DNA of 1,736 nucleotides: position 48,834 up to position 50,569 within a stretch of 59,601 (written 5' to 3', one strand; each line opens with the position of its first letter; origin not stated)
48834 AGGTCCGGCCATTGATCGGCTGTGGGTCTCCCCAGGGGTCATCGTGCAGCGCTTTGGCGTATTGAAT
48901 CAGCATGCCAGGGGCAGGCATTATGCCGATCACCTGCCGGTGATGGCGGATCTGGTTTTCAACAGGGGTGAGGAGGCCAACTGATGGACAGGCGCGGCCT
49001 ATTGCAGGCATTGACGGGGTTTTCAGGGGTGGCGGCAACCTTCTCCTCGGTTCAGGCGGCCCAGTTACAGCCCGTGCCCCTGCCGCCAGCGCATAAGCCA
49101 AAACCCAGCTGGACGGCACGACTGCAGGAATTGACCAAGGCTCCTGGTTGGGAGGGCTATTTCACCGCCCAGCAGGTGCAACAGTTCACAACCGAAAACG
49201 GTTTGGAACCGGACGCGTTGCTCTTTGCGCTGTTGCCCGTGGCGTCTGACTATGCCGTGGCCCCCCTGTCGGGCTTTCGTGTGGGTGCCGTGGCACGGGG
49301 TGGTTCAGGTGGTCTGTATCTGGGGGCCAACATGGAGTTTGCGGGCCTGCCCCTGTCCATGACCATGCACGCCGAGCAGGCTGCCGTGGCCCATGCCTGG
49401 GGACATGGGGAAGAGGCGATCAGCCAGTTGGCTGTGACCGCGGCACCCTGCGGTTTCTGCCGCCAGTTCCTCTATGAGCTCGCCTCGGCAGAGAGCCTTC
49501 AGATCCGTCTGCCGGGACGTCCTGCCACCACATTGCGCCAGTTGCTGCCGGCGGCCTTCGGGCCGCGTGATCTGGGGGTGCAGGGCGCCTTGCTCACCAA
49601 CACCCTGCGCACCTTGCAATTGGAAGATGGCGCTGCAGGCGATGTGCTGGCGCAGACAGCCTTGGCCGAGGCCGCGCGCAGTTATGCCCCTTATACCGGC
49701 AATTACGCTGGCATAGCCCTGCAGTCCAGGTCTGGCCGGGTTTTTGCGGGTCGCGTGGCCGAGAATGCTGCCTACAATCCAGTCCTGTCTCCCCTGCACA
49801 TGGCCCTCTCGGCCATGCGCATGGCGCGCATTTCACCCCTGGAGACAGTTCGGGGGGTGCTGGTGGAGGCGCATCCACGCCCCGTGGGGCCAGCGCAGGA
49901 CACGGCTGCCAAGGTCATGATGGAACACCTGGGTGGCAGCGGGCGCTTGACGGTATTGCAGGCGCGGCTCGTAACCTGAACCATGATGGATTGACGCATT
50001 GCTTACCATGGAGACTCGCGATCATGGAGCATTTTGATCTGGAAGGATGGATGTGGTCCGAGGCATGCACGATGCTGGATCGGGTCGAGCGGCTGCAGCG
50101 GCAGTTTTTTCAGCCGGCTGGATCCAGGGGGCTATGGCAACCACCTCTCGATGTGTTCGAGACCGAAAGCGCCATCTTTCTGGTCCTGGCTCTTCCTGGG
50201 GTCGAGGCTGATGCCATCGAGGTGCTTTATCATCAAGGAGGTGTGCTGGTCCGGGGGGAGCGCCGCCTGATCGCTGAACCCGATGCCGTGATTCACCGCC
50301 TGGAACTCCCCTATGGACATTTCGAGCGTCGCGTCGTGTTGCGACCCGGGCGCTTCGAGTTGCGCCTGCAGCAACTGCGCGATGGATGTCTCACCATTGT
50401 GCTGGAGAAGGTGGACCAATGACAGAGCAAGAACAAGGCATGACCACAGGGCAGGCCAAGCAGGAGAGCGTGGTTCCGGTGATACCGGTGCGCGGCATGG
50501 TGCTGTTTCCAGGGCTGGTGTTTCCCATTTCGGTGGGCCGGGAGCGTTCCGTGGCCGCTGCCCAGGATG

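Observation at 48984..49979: Cytidine deaminase with an apparent twin-arginine export signal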

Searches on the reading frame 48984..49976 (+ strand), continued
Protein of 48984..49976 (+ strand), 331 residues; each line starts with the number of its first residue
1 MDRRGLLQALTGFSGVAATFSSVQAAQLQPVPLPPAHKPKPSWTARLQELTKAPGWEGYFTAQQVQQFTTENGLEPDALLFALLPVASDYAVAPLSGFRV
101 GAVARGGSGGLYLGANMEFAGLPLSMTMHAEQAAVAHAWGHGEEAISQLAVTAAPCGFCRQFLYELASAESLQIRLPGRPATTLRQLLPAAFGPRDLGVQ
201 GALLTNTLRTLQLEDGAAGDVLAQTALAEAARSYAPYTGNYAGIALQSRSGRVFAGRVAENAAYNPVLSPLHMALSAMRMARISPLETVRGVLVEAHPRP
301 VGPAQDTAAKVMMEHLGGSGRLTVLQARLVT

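Call 74: find_encoding_contigs(protein=P0086, flank=7000, max_places=2)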
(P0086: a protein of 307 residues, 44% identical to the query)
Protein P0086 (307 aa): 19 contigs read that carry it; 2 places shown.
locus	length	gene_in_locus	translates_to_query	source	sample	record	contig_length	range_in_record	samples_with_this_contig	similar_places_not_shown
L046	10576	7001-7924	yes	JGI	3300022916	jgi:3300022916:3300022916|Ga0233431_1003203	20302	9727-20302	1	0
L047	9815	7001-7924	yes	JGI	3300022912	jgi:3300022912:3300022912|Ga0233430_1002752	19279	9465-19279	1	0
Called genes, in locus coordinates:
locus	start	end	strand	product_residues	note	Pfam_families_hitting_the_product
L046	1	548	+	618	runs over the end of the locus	PF00027:cNMP_binding, PF00206:Lyase_1, PF10415:FumaraseC_C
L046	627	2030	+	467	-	PF02550:AcetylCoA_hydro (weak), PF13336:AcetylCoA_hyd_C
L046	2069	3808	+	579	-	PF03577:Peptidase_C69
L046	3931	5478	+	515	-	PF03315:SDH_beta, PF03313:SDH_alpha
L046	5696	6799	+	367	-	-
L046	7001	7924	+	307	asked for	PF00383:dCMP_cyt_deam_1, PF08211:dCMP_cyt_deam_2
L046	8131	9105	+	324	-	PF02329:HDC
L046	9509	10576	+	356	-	?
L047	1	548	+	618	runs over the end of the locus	PF00027:cNMP_binding, PF00206:Lyase_1, PF10415:FumaraseC_C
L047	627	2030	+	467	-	PF02550:AcetylCoA_hydro (weak), PF13336:AcetylCoA_hyd_C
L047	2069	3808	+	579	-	PF03577:Peptidase_C69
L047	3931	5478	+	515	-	PF03315:SDH_beta, PF03313:SDH_alpha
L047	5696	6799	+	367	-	-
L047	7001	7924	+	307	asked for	PF00383:dCMP_cyt_deam_1, PF08211:dCMP_cyt_deam_2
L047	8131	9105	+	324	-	PF02329:HDC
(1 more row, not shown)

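Call 75: find_encoding_contigs(protein=P0124, flank=7000, max_places=2)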
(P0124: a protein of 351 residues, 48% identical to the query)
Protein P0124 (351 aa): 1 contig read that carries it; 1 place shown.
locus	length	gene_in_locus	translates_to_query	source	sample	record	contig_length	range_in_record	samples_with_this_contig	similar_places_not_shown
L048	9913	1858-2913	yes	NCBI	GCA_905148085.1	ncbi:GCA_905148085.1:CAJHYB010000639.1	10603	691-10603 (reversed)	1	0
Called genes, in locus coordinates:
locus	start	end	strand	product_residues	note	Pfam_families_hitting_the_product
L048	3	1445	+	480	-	?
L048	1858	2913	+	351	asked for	PF00383:dCMP_cyt_deam_1, PF08211:dCMP_cyt_deam_2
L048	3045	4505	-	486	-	PF08448:PAS_4, PF13426:PAS_9, PF08447:PAS_3, PF00989:PAS, PF08448:PAS_4, PF13426:PAS_9, PF08447:PAS_3, PF01740:STAS, +1 more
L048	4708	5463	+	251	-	PF00106:adh_short, PF08659:KR, PF13561:adh_short_C2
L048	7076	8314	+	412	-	-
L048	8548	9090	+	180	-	-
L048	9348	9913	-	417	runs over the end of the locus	?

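Call 80: search_protein_families(library=pfam, proteins=[P0121, P0207, P0246, P0128, P0208, P0192, P0206, P0217], max_evalue=0.0001)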
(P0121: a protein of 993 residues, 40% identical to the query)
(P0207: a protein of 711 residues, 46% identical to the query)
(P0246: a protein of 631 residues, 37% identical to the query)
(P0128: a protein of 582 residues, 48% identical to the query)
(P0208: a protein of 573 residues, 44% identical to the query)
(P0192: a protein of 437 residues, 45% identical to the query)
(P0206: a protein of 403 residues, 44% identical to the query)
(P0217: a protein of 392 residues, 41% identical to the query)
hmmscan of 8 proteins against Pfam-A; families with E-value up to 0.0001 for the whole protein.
P0121 (993 aa): 3 families
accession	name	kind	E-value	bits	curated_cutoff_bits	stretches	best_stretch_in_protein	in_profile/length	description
PF08211.18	dCMP_cyt_deam_2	-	6.4e-63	211.2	25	2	532-653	1-129/130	Cytidine and deoxycytidylate deaminase zinc-binding region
PF00383.29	dCMP_cyt_deam_1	-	3.2e-27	94.8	25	2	745-833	7-95/102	Cytidine and deoxycytidylate deaminase zinc-binding region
PF10107.15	Endonuc_Holl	-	3.4e-09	37.2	23.8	0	605-664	90-150/159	Endonuclease related to archaeal Holliday junction resolvase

P0207 (711 aa): 2 families
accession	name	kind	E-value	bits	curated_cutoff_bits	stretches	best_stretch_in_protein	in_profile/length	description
PF08211.18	dCMP_cyt_deam_2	-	2.8e-31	108.9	25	1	563-687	1-127/130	Cytidine and deoxycytidylate deaminase zinc-binding region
PF00383.29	dCMP_cyt_deam_1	-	1.9e-15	57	25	1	453-542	6-94/102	Cytidine and deoxycytidylate deaminase zinc-binding region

P0246 (631 aa): 2 families
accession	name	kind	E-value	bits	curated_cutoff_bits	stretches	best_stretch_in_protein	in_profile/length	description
PF08211.18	dCMP_cyt_deam_2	-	1.5e-35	122.7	25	1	488-607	2-126/130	Cytidine and deoxycytidylate deaminase zinc-binding region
PF00383.29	dCMP_cyt_deam_1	-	1.2e-12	48.1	25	1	390-469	14-93/102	Cytidine and deoxycytidylate deaminase zinc-binding region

P0128 (582 aa): 2 families
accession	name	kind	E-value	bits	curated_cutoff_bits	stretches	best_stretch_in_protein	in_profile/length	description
PF08211.18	dCMP_cyt_deam_2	-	9.6e-32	110.4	25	1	436-550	1-121/130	Cytidine and deoxycytidylate deaminase zinc-binding region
PF00383.29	dCMP_cyt_deam_1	-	3.5e-12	46.5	25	1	333-415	12-93/102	Cytidine and deoxycytidylate deaminase zinc-binding region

P0208 (573 aa): 2 families
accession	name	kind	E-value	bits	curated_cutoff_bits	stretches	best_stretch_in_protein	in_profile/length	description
PF08211.18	dCMP_cyt_deam_2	-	2.7e-33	115.4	25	1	144-267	1-129/130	Cytidine and deoxycytidylate deaminase zinc-binding region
PF00383.29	dCMP_cyt_deam_1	-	3.7e-12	46.5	25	1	40-126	7-93/102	Cytidine and deoxycytidylate deaminase zinc-binding region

P0192 (437 aa): 2 families
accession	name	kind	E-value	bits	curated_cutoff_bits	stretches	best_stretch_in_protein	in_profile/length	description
PF08211.18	dCMP_cyt_deam_2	-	1.1e-33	116.6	25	1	287-409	2-130/130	Cytidine and deoxycytidylate deaminase zinc-binding region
PF00383.29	dCMP_cyt_deam_1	-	2.7e-12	46.9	25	1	201-270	25-95/102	Cytidine and deoxycytidylate deaminase zinc-binding region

P0206 (403 aa): 2 families
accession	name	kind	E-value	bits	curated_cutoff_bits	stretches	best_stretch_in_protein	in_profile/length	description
PF08211.18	dCMP_cyt_deam_2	-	6.8e-40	136.7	25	1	255-376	1-129/130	Cytidine and deoxycytidylate deaminase zinc-binding region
PF00383.29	dCMP_cyt_deam_1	-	3.9e-11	43.2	25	1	148-240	5-96/102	Cytidine and deoxycytidylate deaminase zinc-binding region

P0217 (392 aa): 2 families
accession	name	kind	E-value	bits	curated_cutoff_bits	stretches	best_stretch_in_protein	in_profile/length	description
PF08211.18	dCMP_cyt_deam_2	-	8.7e-40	136.4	25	1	248-374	1-130/130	Cytidine and deoxycytidylate deaminase zinc-binding region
PF00383.29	dCMP_cyt_deam_1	-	2.8e-16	59.7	25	1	140-230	3-93/102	Cytidine and deoxycytidylate deaminase zinc-binding region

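Call 86: fold_search(model_id=the predicted structure, library=pdb)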
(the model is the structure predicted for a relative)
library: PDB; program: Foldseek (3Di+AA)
matches with E <= 10: 597; with E <= 0.001: 66
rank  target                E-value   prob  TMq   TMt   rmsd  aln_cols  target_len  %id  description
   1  4eg2_C                2.4e-33  1.00  0.81  0.90   1.9       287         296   41  2.2 Angstrom Crystal Structure of Cytidine deaminase from Vibrio cholerae in Complex with Zinc and Uridine (released 2012-05-02)
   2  4eg2_A                9.1e-33  1.00  0.81  0.89   2.2       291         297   40  2.2 Angstrom Crystal Structure of Cytidine deaminase from Vibrio cholerae in Complex with Zinc and Uridine (released 2012-05-02)
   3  1ctt                  1.1e-32  1.00  0.79  0.89   2.0       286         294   41  TRANSITION-STATE SELECTIVITY FOR A SINGLE OH GROUP DURING CATALYSIS BY CYTIDINE DEAMINASE (released 1995-05-08)
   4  6k63_A                2.1e-32  1.00  0.81  0.91   1.9       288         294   38  The crystal structure of cytidine deaminase from Klebsiella pneumoniae (released 2019-07-31)
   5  6k63_B                6.4e-32  1.00  0.80  0.90   2.1       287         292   38  The crystal structure of cytidine deaminase from Klebsiella pneumoniae (released 2019-07-31)
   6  6k63_D                1.5e-31  1.00  0.81  0.92   1.9       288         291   38  The crystal structure of cytidine deaminase from Klebsiella pneumoniae (released 2019-07-31)
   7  6l08_A                1.7e-24  1.00  0.74  0.85   2.4       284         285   32  Crystal structure of Arabidopsis cytidine deaminase (released 2020-08-05)
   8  6l08_B                4.7e-22  1.00  0.72  0.83   3.2       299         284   32  Crystal structure of Arabidopsis cytidine deaminase (released 2020-08-05)
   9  1ux1_B                2.7e-08  1.00  0.33  0.80   2.0       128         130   35  Bacillus subtilis cytidine deaminase with a Cys53His and an Arg56Gln substitution (released 2004-05-20)
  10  1jtk_A                3.6e-08  1.00  0.33  0.80   2.0       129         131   34  Crystal structure of cytidine deaminase from Bacillus subtilis in complex with the inhibitor tetrahydrodeoxyuridine (released 2002-04-10)
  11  1ux1_A                3.9e-08  1.00  0.33  0.81   2.0       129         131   36  Bacillus subtilis cytidine deaminase with a Cys53His and an Arg56Gln substitution (released 2004-05-20)
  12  1ux0_A                5.6e-08  1.00  0.33  0.79   2.2       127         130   35  Bacillus subtilis cytidine deaminase with an Arg56 - Gln substitution (released 2004-05-20)
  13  1uwz_A                7.5e-08  1.00  0.33  0.79   2.3       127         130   34  Bacillus subtilis cytidine deaminase with an Arg56 - Ala substitution (released 2004-05-20)
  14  2fr5_A                8.0e-08  1.00  0.33  0.75   2.5       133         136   32  Crystal Structure of Mouse Cytidine Deaminase Complexed with Tetrahydrouridine (released 2006-07-11)
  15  8x6u_B                1.2e-07  1.00  0.32  0.77   2.5       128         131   33  Crystal structure of EfCDA in complex with dFdU (released 2024-11-27)
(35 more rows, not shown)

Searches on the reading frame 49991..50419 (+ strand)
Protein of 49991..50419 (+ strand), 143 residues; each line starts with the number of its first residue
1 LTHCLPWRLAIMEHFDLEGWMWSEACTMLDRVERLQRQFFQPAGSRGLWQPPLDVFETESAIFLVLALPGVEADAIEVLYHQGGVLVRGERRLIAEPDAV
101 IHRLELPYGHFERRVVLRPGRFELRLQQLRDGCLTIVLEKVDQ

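Call 3: search_protein_families(library=pfam, proteins=[window:49991-50419:+], max_evalue=0.01)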
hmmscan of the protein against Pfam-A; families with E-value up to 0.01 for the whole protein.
window:49991-50419:+ (143 aa): 1 family
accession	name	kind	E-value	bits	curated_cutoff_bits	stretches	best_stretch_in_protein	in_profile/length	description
PF00011.27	HSP20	-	6e-07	30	20.8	1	56-141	3-88/102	Hsp20/alpha crystallin family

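Call 4: search_protein_families(library=ncbifam, proteins=[window:49991-50419:+], max_evalue=0.01)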
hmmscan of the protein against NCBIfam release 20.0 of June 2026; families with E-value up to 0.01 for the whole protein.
window:49991-50419:+ (143 aa): 3 families
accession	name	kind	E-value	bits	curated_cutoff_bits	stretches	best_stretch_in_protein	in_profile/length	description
NF041800.1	Hsp20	equivalog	0.00029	20.5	140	1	50-89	73-112/162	archaeal heat shock protein Hsp20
NF041799.1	Hsp14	equivalog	0.00031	20.7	100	1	31-98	5-66/118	archaeal heat shock protein Hsp14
NF042420.1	Hsp18_Clos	equivalog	0.00071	19.6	195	1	53-142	45-135/147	heat shock protein Hsp18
